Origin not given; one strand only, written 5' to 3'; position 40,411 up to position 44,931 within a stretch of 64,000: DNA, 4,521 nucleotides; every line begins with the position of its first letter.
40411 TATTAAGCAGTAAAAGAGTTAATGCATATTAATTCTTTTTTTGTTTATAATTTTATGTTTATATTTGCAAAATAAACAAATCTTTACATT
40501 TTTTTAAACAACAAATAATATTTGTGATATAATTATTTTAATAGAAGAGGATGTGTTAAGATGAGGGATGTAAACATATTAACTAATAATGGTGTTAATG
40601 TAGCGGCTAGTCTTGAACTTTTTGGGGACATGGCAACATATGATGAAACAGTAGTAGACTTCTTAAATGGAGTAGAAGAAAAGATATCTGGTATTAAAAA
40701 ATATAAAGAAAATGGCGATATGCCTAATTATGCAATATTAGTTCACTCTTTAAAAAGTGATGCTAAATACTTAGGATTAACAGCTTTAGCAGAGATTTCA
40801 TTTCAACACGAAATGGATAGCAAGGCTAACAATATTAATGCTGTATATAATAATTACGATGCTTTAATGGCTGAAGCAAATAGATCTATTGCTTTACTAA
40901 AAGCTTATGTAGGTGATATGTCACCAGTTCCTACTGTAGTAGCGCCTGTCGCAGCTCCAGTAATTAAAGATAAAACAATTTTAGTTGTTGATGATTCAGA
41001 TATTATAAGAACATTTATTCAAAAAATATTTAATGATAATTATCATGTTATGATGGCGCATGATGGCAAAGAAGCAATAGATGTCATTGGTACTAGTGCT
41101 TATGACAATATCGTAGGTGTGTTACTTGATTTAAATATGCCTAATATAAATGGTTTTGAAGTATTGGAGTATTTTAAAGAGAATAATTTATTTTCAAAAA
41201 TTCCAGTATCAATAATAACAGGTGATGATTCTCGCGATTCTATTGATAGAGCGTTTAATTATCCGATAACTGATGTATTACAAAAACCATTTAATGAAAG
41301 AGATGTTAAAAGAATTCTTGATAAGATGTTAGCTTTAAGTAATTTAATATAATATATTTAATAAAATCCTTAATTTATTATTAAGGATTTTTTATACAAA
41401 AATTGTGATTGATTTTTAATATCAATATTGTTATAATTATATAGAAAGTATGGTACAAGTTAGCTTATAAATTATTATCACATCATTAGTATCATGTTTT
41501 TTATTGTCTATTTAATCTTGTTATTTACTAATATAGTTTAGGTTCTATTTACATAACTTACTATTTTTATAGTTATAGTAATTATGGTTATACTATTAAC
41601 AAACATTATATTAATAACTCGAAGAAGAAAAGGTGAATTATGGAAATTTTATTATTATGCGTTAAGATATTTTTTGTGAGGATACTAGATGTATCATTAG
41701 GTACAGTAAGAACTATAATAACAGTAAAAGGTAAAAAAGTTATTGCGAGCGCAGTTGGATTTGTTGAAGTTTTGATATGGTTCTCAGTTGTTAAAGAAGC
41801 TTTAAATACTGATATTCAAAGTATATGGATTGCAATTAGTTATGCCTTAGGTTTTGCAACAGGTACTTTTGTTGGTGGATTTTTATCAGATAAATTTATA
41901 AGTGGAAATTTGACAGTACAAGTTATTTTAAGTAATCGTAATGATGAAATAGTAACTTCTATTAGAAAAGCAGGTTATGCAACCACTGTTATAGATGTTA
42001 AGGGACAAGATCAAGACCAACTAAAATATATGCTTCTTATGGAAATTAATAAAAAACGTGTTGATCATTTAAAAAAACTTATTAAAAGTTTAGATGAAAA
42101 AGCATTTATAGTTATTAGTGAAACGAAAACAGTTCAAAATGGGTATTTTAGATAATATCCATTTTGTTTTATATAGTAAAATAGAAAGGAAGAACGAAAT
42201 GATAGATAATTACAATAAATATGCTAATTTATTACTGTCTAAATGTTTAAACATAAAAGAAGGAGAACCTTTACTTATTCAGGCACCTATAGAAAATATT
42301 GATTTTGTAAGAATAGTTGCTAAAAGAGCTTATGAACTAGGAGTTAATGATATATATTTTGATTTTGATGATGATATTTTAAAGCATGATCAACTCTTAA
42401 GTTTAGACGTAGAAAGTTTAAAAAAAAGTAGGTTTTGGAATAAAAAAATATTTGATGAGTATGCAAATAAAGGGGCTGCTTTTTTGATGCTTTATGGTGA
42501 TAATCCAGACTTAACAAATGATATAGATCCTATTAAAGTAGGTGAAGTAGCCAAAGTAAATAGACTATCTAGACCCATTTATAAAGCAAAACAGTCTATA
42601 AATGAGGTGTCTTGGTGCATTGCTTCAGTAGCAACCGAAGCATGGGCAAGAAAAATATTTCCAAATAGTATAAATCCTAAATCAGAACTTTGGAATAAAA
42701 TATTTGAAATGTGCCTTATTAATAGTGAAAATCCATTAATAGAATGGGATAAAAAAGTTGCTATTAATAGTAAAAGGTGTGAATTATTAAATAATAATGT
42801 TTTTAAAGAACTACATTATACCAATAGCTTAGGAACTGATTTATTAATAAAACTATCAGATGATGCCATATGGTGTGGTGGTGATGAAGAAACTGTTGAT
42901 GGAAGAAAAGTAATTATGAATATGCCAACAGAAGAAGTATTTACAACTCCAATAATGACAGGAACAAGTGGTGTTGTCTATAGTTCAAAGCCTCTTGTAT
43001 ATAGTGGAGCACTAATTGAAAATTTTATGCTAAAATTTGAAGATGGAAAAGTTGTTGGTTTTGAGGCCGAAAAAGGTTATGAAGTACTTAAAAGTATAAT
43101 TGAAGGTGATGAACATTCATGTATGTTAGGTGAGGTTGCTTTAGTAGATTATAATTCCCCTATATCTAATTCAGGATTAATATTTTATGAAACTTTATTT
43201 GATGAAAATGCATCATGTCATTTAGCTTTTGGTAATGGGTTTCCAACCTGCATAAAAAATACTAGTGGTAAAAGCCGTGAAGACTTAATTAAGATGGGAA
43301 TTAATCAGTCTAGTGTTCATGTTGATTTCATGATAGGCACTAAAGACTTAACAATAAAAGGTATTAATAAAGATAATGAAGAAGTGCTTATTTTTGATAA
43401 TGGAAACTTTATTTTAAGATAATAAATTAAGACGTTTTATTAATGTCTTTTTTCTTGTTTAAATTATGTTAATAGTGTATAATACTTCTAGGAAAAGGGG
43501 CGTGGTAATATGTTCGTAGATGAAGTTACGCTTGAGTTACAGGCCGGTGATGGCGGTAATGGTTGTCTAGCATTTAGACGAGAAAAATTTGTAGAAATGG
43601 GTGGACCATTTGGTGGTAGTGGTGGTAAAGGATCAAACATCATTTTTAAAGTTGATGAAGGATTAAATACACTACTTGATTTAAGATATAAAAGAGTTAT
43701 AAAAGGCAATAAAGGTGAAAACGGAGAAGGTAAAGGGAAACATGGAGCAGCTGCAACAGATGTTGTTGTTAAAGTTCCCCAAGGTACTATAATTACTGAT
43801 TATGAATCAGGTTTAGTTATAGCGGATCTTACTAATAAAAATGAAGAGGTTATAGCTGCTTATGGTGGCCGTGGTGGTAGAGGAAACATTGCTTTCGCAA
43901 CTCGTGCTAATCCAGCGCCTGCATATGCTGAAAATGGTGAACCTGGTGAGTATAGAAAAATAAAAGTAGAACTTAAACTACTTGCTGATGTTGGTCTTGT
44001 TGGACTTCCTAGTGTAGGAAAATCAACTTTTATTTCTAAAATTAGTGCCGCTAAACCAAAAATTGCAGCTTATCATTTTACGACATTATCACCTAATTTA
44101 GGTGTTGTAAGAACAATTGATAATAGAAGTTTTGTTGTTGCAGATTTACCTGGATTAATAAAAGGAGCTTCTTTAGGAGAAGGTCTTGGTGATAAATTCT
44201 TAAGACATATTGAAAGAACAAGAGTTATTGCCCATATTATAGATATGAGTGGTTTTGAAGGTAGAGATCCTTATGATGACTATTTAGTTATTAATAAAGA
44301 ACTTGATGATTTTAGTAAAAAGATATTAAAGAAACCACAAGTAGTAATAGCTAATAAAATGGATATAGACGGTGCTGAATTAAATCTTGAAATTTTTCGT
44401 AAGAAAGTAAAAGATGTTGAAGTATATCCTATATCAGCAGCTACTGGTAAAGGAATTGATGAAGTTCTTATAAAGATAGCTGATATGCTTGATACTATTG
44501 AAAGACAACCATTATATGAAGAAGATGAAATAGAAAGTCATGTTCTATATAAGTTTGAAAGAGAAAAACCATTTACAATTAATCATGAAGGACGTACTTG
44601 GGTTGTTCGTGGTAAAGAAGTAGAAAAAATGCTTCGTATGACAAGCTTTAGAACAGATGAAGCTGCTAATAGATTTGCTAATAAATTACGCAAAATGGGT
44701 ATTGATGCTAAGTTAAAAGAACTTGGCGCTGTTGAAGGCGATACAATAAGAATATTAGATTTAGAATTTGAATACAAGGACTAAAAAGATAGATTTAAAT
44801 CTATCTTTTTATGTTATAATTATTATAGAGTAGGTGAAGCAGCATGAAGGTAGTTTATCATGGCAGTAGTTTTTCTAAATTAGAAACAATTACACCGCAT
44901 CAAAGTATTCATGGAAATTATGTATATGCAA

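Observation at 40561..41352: Hpt-receiver fusion protein occupying the spo0B slot of the rplU-prp-rpmA-(spo0B)-obg operon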

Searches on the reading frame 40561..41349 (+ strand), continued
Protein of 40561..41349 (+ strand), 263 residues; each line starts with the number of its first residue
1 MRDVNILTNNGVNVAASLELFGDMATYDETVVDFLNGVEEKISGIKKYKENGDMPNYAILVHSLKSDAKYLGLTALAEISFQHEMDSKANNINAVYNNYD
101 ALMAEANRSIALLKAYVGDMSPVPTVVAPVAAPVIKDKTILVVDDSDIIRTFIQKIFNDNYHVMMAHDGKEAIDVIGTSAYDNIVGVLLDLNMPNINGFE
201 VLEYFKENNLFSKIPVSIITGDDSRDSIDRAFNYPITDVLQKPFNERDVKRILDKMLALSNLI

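Call 44: predict_structure(alignment_id=A1)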
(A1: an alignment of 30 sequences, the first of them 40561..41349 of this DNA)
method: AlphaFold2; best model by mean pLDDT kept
length: 263 residues; sequences in the alignment: 30
mean_pLDDT: 87.2   pTM: 0.78
mean pLDDT of the five models: 87.2, 86.9, 85.9, 85.5, 85.3
residues with pLDDT >= 90: 165; 70-90: 72; 50-70: 13; < 50: 13
segments of 3 or more residues with pLDDT < 50: 121-133
pLDDT, mean of each block of 10 residues (from residue 1): 85 92 88 90 95 92 93 97 94 96 97 85 43 64 91 88 91 83 90 87 94 93 77 91 91 87 58
secondary structure, 60 per line:
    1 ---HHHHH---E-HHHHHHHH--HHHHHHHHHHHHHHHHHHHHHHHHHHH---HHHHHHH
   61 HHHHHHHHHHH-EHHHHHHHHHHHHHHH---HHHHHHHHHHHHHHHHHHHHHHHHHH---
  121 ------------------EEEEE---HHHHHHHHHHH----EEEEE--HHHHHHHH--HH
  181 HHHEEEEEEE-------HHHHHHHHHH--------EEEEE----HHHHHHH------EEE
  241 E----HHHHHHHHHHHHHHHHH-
elements in order: H4-8 H14-21 H24-50 H54-71 H74-88 H92-117 E139-143 H147-157 E162-166 H169-176 H179-183 E184-190 H198-207 E216-220 H225-231 E238-241 H246-262
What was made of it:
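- On Response regulator receiver (PF00072): AF2 model with five strands alternating with helices (call 44).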

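Call 47: fold_search(model_id=the predicted structure, library=pdb)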
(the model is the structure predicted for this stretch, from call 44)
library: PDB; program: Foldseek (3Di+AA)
matches with E <= 10: 1462; with E <= 0.001: 515
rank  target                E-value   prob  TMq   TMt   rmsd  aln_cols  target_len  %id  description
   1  6swl_B                4.6e-08  1.00  0.43  0.85   1.8       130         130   25  The REC domain of XynC, a response regulator from Geobacillus stearothermophilus (released 2020-10-14)
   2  6ifh                  4.6e-08  1.00  0.42  0.88   1.9       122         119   30  Unphosphorylated Spo0F from Paenisporosarcina sp. TG-14 (released 2019-01-16)
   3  6swl_A                5.5e-08  1.00  0.43  0.81   1.9       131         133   25  The REC domain of XynC, a response regulator from Geobacillus stearothermophilus (released 2020-10-14)
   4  5uht_B                6.2e-08  1.00  0.43  0.89   1.8       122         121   26  Structure of the Thermotoga maritima HK853-BeF3-RR468 complex at pH 5.0 (released 2017-12-27)
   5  8fk2_A                7.8e-08  1.00  0.43  0.89   1.7       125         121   26  The N-terminal VicR from Streptococcus mutans (released 2023-10-25)
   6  7lcm                  8.2e-08  1.00  0.42  0.83   3.8       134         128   24  Receiver Domain of RssB bound to beryllofluoride (released 2021-04-07)
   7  4ja2                  9.8e-08  1.00  0.43  0.89   1.8       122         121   27  Structural basis of a rationally rewired protein-protein interface (RR468mutant V13P, L14I, I17M and N21V) (released 2013-09-04)
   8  3gl9_B                1.2e-07  1.00  0.43  0.89   1.7       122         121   25  The structure of a histidine kinase-response regulator complex sheds light into two-component signaling and reveals a  (released 2009-10-27)
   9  6rh1_C                1.2e-07  1.00  0.42  0.89   1.8       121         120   25  Revisiting pH-gated conformational switch. Complex HK853-RR468 D53A pH 7 (released 2020-02-19)
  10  4uhj_A                1.2e-07  1.00  0.42  0.85   1.8       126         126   28  Crystal structure of the receiver domain of CpxR from E. coli (orthorhombic form) (released 2016-04-13)
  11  3rvr_A                1.3e-07  1.00  0.43  0.83   1.8       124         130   24  Structure of the CheYN59D/E89R Molybdate complex (released 2012-05-09)
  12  1mvo                  1.3e-07  1.00  0.41  0.86   2.1       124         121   30  Crystal structure of the PhoP receiver domain from Bacillus subtilis (released 2002-10-16)
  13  8ted_B                1.3e-07  1.00  0.42  0.22   2.3       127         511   32  PorX primitive orthorhombic crystal form (released 2024-04-17)
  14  3jte                  1.4e-07  1.00  0.44  0.87   1.8       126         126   24  Crystal structure of response regulator receiver domain Protein from clostridium thermocellum (released 2009-09-22)
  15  4h60                  1.4e-07  1.00  0.41  0.86   2.0       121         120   28  High resolution structure of Vibrio cholerae chemotaxis protein CheY4 crystallized in low pH (4.0) condition (released 2013-08-07)
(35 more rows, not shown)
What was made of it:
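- On Response regulator receiver (PF00072): Foldseek target TM-scores are 0.8-0.9 to CheY, Spo0F and RR468 (call 47).
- Closest known: Single-domain receivers that act by protein contacts or as sinks. Same: Foldseek top hits include Spo0F, RR468 and CheY (call 47).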

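Call 58: find_encoding_contigs(protein=P0274, flank=8000, max_places=2)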
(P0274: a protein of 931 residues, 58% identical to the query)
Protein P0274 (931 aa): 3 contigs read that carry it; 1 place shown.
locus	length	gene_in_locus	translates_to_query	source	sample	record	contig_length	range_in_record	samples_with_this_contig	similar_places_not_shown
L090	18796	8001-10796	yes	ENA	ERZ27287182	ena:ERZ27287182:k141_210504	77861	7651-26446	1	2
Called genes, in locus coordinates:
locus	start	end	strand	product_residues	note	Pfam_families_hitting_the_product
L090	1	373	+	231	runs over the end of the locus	PF02463:SMC_N, PF03193:RsgA_GTPase (weak), PF00005:ABC_tran, PF13304:AAA_21 (faint)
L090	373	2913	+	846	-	PF02687:FtsX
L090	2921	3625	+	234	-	PF02463:SMC_N (faint), PF00005:ABC_tran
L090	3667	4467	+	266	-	PF03372:Exo_endo_phos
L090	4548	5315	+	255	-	PF03372:Exo_endo_phos (weak)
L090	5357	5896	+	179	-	PF00702:Hydrolase (weak), PF13419:HAD_2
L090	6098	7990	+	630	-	PF00501:AMP-binding, PF13193:AMP-binding_C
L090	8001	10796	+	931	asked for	PF00512:HisKA, PF01627:Hpt (faint), PF02518:HATPase_c, PF00072:Response_reg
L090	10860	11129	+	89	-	-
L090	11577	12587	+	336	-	-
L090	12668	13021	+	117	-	-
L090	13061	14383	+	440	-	PF00070:Pyr_redox (faint), PF01210:NAD_Gly3P_dh_N (faint), PF02737:3HCDH_N (weak), PF03446:NAD_binding_2 (faint), PF03721:UDPG_MGDP_dh_N, PF00984:UDPG_MGDP_dh, PF03720:UDPG_MGDP_dh_C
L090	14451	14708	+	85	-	PF00085:Thioredoxin (weak)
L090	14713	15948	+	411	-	-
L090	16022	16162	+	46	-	-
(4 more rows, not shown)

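Call 66: find_encoding_contigs(protein=P0326, flank=10000, max_places=3)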
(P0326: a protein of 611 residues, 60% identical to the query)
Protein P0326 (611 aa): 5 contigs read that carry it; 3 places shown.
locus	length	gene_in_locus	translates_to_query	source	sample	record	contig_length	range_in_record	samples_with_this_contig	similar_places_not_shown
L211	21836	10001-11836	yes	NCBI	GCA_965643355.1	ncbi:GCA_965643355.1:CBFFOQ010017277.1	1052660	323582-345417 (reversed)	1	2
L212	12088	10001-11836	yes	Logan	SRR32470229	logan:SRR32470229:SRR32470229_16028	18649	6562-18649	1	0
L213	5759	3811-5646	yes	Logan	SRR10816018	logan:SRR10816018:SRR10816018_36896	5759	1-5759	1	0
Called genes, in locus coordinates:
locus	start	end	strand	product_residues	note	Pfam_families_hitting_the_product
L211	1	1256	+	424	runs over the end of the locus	PF13742:tRNA_anti_2, PF01336:tRNA_anti-codon, PF02601:Exonuc_VII_L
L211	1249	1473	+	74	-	PF02609:Exonuc_VII_S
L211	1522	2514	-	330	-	PF00595:PDZ (weak), PF13180:PDZ_2, PF17820:PDZ_6, PF05580:Peptidase_S55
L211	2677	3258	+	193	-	-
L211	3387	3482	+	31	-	-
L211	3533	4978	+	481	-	PF13328:HD_4, PF01966:HD, PF04607:RelA_SpoT, PF02824:TGS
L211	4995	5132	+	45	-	-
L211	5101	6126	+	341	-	PF02016:Peptidase_S66, PF17676:Peptidase_S66C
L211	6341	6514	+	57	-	-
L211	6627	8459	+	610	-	PF00501:AMP-binding, PF13193:AMP-binding_C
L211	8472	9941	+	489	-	PF06941:NT5C (weak), PF01553:Acyltransferase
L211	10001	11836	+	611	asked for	PF00512:HisKA, PF02518:HATPase_c, PF00072:Response_reg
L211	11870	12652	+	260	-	PF01627:Hpt (weak), PF00072:Response_reg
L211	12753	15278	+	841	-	-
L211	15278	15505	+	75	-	-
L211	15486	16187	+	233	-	PF03009:GDPD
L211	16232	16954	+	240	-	PF01255:Prenyltransf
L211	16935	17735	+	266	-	PF01148:CTP_transf_1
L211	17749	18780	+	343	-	PF02163:Peptidase_M50, PF13180:PDZ_2 (weak)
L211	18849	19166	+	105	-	-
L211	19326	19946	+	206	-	-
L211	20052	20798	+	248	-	PF10531:SLBB, PF22461:SLBB_2 (weak), PF00633:HHH (weak), PF12836:HHH_3, PF14520:HHH_5 (faint)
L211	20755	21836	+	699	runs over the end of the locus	PF13567:DUF4131, PF03772:Competence, PF00753:Lactamase_B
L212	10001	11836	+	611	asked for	PF00512:HisKA, PF02518:HATPase_c, PF00072:Response_reg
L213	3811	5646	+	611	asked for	PF00512:HisKA, PF02518:HATPase_c, PF00072:Response_reg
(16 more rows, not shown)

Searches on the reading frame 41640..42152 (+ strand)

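Call 3: search_protein_families(library=pfam, proteins=[window:41640-42152:+], max_evalue=0.01)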
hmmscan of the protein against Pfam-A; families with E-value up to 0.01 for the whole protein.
window:41640-42152:+ (171 aa): 2 families
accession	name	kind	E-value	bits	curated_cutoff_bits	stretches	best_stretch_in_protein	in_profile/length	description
PF18955.5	DUF5698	-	1.8e-17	64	27.5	1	22-79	1-57/58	Domain of unknown function (DUF5698)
PF10035.14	DUF2179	-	2.3e-10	40.5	22.8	1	115-165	3-53/55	Uncharacterized protein conserved in bacteria (DUF2179)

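Call 4: search_protein_families(library=ncbifam, proteins=[window:41640-42152:+], max_evalue=0.01)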
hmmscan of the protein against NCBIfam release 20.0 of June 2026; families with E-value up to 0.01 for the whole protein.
window:41640-42152:+ (171 aa): 5 families
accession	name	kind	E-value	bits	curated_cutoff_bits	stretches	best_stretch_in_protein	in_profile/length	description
NF003191.0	PRK04164.1-2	equivalog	2.7e-41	141.3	179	1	3-170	13-177/200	hypothetical protein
NF003194.0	PRK04164.1-5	equivalog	1.5e-32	112.5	160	1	5-170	5-167/178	hypothetical protein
NF003190.0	PRK04164.1-1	equivalog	2.9e-24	85.7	318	1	5-170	10-172/200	hypothetical protein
NF003193.0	PRK04164.1-4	equivalog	1.3e-21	77.1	351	1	6-170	3-164/182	hypothetical protein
NF003192.0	PRK04164.1-3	equivalog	1.8e-21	76.8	341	1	4-170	5-168/174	hypothetical protein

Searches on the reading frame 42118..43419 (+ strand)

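Call 3: search_protein_families(library=pfam, proteins=[window:42118-43419:+], max_evalue=0.01)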
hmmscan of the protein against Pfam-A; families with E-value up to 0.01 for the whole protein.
window:42118-43419:+ (434 aa): 1 family
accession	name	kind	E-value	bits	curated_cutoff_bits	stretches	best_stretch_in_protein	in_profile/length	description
PF02073.20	Peptidase_M29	-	3.5e-139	464.5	27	1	31-431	4-406/406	Thermophilic metalloprotease (M29)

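Call 4: search_protein_families(library=ncbifam, proteins=[window:42118-43419:+], max_evalue=0.01)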
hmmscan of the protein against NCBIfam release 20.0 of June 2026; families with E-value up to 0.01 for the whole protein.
window:42118-43419:+ (434 aa): 0 families

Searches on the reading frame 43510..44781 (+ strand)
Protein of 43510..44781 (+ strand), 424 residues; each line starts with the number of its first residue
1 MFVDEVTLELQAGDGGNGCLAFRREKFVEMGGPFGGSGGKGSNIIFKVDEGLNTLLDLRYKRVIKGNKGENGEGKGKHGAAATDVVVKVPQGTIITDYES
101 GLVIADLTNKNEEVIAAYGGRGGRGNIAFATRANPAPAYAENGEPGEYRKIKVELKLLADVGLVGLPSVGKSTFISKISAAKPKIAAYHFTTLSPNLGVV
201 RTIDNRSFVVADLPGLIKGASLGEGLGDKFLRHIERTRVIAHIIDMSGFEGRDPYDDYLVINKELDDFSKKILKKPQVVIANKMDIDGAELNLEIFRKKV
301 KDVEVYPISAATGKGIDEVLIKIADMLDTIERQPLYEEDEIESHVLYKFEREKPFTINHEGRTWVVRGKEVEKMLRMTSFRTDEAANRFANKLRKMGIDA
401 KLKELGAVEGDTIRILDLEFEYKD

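Call 3: search_protein_families(library=pfam, proteins=[window:43510-44781:+], max_evalue=0.01)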
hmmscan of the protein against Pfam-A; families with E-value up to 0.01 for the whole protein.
window:43510-44781:+ (424 aa): 5 families
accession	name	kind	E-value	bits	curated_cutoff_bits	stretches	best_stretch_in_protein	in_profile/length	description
PF01018.28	GTP1_OBG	-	1.6e-55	187.5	27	1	3-157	1-155/155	GTP1/OBG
PF09269.16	DUF1967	-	1.8e-24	86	27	1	355-422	1-70/70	Domain of unknown function (DUF1967)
PF01926.29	MMR_HSR1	-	2.6e-23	82.7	21.9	1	160-283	1-113/113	50S ribosome-binding GTPase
PF02421.24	FeoB_N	-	1.8e-10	41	27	1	161-321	3-154/156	Ferrous iron transport protein B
PF03308.22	MeaB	-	0.00028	20.4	23.1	0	161-179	36-54/273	Methylmalonyl Co-A mutase-associated GTPase MeaB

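Call 4: search_protein_families(library=ncbifam, proteins=[window:43510-44781:+], max_evalue=0.01)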
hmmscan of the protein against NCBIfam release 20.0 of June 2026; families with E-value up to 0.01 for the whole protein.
window:43510-44781:+ (424 aa): 23 families
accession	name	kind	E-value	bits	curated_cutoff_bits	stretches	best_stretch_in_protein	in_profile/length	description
NF008955.0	PRK12297.1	equivalog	1.7e-175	584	406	1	1-423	2-428/429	GTPase ObgE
TIGR02729.1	Obg_CgtA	equivalog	5.2e-129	430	280.25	1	2-327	1-328/329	Obg family GTPase CgtA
NF008954.1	PRK12296.1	equivalog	2e-127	425.5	377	1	2-423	4-437/470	GTPase ObgE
NF008956.1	PRK12299.1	equivalog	1.9e-122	408.3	300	1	1-327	1-325/327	GTPase ObgE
NF007171.0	PRK09602.1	subfamily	4.4e-24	85.1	387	3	210-275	77-152/397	YchF-related putative GTPase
TIGR03595.1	Obg_CgtA_exten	equivalog_domain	8.6e-23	80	37.65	1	355-422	1-69/70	Obg family GTPase CgtA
TIGR00092.1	TIGR00092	equivalog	9.4e-18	64.5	279.2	1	161-245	5-106/368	redox-regulated ATPase YchF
NF000908.1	PRK00089.1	equivalog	9e-16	58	237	1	161-342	6-180/291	GTPase Era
TIGR00231.1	small_GTP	domain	2.7e-10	40.2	42.5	1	160-319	5-158/164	GTP-binding protein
TIGR03156.1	GTP_HflX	equivalog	5.6e-10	38.7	216.75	1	158-326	189-350/351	GTPase HflX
TIGR03594.1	GTPase_EngA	equivalog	4.8e-09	35.7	306.7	1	161-337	3-170/432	ribosome biogenesis GTPase Der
NF008280.0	PRK11058.1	equivalog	1.5e-08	33.9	441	1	159-327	198-361/426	ribosome rescue GTPase HflX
TIGR00436.1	era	equivalog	5e-08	32.6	116.25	1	161-329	3-165/270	GTPase Era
NF007071.0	PRK09518.1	equivalog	1e-06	27.5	953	0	274-333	379-437/706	bifunctional cytidylate kinase/GTPase Der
TIGR00437.1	feoB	equivalog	5.2e-06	25.5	315.65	1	165-363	1-189/594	ferrous iron transport protein B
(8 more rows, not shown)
